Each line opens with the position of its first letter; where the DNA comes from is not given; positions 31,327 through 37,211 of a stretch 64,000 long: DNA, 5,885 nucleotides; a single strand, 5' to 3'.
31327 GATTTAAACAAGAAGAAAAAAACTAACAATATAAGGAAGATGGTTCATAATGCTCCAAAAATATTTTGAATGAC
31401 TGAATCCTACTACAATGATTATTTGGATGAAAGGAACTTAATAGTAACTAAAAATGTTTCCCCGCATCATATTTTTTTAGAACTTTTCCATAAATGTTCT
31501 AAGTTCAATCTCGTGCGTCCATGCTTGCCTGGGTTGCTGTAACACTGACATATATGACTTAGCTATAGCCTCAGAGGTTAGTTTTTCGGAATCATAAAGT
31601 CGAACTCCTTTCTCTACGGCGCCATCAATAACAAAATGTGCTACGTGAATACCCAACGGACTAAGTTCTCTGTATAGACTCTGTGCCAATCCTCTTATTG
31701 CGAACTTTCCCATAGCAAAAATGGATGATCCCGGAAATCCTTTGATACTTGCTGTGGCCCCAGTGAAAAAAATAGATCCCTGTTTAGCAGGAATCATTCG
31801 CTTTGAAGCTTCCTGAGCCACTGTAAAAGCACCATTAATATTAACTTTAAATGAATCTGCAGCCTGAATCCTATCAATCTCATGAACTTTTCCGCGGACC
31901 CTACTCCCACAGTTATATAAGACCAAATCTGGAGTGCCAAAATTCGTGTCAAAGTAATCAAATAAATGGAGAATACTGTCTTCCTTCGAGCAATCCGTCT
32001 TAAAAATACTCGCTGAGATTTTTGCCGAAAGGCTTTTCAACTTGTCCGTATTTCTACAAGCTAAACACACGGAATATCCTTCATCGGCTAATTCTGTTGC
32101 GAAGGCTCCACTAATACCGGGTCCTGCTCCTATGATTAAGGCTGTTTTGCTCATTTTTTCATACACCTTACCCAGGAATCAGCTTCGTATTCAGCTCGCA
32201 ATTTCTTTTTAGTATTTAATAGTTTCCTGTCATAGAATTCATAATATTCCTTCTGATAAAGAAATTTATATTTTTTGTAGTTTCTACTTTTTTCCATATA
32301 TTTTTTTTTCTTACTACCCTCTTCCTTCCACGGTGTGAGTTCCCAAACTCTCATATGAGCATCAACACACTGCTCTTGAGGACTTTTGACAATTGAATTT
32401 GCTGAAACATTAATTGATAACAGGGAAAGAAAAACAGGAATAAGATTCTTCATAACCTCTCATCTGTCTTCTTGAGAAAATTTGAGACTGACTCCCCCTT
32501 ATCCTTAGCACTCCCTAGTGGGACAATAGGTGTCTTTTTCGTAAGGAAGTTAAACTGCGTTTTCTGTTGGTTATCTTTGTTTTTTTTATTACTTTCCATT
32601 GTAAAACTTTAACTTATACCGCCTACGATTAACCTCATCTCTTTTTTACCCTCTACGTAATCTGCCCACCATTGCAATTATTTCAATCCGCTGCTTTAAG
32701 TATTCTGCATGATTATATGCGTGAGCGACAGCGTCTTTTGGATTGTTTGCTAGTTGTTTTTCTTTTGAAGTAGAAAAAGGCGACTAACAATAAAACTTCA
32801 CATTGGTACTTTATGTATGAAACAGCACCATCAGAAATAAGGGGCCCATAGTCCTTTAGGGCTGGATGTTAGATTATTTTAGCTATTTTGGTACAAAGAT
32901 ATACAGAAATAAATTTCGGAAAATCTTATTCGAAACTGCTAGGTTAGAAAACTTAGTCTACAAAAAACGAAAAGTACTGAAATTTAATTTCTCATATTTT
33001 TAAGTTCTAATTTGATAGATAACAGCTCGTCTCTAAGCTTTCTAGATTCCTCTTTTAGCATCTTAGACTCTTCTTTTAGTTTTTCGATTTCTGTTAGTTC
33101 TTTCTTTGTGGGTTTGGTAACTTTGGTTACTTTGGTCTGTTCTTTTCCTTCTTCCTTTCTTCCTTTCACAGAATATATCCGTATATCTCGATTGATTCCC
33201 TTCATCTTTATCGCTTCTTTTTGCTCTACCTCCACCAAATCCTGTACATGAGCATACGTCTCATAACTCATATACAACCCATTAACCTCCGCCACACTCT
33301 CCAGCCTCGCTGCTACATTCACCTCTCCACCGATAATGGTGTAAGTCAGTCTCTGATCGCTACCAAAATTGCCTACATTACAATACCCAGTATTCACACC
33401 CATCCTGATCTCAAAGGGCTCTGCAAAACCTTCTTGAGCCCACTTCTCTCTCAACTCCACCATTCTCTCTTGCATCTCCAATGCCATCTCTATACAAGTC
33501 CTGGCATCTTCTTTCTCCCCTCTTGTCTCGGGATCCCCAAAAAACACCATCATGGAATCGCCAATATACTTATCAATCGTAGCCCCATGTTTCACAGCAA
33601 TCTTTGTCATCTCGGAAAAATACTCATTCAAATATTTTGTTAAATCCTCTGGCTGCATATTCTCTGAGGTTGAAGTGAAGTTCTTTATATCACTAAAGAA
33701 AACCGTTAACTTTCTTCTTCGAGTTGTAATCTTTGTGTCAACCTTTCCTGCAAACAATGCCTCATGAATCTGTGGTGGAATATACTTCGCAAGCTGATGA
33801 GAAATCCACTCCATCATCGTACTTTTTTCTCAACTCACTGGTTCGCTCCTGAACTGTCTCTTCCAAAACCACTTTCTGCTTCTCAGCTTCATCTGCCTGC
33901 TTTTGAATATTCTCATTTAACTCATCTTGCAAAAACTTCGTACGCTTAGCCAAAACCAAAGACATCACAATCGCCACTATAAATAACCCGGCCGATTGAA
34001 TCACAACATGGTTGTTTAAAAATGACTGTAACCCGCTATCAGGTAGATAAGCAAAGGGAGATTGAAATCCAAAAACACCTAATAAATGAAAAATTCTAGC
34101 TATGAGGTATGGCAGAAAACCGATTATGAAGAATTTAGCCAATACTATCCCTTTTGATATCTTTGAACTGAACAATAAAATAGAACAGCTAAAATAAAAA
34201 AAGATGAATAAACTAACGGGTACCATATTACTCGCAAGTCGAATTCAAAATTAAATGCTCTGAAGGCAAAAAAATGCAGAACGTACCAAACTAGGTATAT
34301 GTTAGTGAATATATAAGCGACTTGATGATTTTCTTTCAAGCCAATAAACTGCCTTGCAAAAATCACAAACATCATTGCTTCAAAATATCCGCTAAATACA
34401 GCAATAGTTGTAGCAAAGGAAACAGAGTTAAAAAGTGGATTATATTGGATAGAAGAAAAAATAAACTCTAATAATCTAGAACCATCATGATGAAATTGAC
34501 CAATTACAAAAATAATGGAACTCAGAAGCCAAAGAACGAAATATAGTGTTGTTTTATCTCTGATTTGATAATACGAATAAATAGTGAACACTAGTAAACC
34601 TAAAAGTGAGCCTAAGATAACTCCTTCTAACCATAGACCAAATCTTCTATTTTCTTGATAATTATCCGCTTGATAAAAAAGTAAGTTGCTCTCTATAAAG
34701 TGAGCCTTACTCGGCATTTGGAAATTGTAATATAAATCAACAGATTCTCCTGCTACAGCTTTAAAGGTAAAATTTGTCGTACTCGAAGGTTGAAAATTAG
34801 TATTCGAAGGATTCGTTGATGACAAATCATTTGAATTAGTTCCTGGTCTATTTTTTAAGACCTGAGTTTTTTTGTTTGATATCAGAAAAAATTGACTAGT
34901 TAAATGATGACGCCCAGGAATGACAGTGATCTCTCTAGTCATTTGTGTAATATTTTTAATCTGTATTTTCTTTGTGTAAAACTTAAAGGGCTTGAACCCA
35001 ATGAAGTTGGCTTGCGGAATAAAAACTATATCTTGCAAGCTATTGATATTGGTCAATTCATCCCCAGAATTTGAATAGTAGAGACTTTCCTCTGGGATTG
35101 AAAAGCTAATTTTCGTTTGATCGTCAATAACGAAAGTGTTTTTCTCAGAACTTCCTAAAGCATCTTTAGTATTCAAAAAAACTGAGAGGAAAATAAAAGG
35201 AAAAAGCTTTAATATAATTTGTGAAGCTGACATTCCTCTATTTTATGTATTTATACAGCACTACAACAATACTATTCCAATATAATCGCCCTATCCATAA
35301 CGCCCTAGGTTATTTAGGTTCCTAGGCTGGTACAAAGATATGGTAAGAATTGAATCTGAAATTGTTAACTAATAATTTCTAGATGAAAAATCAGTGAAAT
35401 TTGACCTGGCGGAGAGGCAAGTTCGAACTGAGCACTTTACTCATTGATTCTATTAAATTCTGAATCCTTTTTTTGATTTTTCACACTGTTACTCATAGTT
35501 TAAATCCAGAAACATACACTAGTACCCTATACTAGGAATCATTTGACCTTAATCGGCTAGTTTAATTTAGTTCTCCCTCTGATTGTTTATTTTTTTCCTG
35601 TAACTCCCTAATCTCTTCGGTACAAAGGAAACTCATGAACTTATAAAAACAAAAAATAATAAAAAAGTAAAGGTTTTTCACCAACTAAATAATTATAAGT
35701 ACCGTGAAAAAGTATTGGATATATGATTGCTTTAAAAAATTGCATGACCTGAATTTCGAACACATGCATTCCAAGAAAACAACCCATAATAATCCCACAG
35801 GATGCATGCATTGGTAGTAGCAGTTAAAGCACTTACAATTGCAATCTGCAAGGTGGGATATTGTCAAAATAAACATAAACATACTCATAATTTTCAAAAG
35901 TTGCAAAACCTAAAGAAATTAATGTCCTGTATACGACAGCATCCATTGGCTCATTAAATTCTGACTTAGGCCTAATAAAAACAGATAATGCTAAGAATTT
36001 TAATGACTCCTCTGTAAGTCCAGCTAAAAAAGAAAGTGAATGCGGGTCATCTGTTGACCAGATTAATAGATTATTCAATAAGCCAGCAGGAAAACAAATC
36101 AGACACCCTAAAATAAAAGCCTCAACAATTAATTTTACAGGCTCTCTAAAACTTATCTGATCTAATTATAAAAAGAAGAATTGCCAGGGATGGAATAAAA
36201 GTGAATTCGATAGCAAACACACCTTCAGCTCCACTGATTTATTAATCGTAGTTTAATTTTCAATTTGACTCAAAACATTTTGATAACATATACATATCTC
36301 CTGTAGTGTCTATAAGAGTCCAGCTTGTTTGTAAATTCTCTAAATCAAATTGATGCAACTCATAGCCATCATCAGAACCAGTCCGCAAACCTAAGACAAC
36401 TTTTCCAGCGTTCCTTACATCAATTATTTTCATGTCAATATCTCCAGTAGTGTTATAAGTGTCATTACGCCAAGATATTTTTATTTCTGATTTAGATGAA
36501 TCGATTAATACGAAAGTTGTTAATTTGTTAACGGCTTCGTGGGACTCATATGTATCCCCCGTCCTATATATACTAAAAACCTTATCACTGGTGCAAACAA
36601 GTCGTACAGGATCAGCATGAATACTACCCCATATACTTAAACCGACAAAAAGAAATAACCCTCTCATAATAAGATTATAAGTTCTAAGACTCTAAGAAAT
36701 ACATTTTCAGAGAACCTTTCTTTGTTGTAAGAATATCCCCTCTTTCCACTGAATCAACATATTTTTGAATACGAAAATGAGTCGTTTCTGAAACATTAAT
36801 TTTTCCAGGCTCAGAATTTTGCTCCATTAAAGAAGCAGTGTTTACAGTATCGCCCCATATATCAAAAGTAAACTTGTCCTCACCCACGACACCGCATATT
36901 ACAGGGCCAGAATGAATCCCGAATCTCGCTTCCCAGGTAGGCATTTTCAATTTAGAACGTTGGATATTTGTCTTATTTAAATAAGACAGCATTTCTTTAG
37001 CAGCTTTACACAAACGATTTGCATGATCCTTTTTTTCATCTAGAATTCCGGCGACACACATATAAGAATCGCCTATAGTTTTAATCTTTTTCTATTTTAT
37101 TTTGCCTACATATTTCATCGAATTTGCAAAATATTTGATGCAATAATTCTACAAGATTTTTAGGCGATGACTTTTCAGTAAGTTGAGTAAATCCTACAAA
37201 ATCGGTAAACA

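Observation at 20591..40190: Seven same-orientation tRNA-Ser-like 3' end fragments with conserved arms split a 20-kb accessory region into cassette-like modules ending at an integrase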

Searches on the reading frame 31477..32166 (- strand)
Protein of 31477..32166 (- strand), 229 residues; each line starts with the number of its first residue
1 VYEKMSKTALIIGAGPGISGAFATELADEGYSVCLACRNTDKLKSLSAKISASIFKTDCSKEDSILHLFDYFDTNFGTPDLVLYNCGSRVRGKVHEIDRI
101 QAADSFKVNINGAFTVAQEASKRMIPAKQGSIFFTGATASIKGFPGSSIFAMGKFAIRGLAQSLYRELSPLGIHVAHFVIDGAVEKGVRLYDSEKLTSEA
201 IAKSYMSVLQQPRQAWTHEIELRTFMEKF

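Call 12: search_protein_families(library=pfam, proteins=[window:31477-32166:-])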
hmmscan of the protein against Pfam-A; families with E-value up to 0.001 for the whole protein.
window:31477-32166:- (229 aa): 2 families
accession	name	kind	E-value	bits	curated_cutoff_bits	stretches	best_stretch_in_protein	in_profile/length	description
PF00106.31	adh_short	-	5.8e-29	101.4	26.6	1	7-177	1-176/195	short chain dehydrogenase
PF13561.12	adh_short_C2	-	7.7e-23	81.7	27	1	13-185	1-177/236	Enoyl-(Acyl carrier protein) reductase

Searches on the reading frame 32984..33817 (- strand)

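Call 12: search_protein_families(library=pfam, proteins=[window:32984-33817:-])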
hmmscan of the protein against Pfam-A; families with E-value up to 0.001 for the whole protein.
window:32984-33817:- (277 aa): 2 families
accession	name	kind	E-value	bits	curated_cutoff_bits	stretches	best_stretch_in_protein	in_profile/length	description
PF00211.25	Guanylate_cyc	-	3.1e-30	105.6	21.9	1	34-218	6-182/183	Adenylate and Guanylate cyclase catalytic domain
PF13337.12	BrxL_ATPase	-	0.00037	19.8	25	1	47-131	225-307/313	Lon-like protease BrxL-like, ATPase domain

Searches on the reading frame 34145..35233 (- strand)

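Call 12: search_protein_families(library=pfam, proteins=[window:34145-35233:-])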
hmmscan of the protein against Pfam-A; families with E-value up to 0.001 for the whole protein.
window:34145-35233:- (362 aa): 1 family
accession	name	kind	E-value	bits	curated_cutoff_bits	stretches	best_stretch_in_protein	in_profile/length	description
PF07695.17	7TMR-DISM_7TM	-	2.3e-05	24.8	29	1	202-361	4-147/205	7TM diverse intracellular signalling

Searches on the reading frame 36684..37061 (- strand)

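Call 12: search_protein_families(library=pfam, proteins=[window:36684-37061:-])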
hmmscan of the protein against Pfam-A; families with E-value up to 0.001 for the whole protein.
window:36684-37061:- (125 aa): 1 family
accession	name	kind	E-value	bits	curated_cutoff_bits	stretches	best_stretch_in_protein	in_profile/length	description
PF00211.25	Guanylate_cyc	-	4.7e-28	98.5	21.9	1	1-124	62-182/183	Adenylate and Guanylate cyclase catalytic domain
